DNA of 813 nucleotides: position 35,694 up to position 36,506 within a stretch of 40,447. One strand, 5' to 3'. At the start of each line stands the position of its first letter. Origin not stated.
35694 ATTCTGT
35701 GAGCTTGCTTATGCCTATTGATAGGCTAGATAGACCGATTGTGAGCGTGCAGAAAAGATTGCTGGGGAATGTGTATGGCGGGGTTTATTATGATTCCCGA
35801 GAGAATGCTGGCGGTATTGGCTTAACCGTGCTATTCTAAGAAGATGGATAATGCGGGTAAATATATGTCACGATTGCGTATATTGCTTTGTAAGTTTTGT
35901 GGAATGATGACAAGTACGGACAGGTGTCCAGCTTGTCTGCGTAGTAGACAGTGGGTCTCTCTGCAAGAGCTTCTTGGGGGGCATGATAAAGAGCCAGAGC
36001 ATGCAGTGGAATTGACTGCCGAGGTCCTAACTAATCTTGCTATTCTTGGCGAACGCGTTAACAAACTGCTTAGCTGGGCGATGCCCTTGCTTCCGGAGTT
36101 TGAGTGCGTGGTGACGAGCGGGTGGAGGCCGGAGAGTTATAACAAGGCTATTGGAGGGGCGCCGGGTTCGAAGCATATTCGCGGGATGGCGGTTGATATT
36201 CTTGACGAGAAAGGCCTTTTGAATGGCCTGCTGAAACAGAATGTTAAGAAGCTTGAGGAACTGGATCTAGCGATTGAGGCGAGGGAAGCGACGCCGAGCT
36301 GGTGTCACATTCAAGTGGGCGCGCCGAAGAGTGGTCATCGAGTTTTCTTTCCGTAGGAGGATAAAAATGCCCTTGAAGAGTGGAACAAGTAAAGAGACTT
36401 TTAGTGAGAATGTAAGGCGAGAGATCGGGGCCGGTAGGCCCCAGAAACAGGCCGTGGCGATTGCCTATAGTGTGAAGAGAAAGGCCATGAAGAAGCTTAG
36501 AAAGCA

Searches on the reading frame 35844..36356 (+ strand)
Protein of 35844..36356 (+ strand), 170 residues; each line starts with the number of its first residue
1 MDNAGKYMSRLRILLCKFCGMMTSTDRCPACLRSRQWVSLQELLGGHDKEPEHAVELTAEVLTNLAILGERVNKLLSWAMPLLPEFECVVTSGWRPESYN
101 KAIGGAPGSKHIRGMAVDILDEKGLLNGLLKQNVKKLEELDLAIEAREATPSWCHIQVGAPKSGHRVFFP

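Call 8: search_protein_families(library=phrogs, proteins=[window:35844-36356:+], max_evalue=0.001)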
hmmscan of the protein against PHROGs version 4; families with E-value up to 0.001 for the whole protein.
window:35844-36356:+ (170 aa): 2 families
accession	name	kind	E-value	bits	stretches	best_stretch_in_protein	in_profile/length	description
phrog_894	-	lysis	4.3e-10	40.1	1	87-162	88-165/389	endolysin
phrog_17373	-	other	3.8e-06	27.7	1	87-119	55-87/224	peptidase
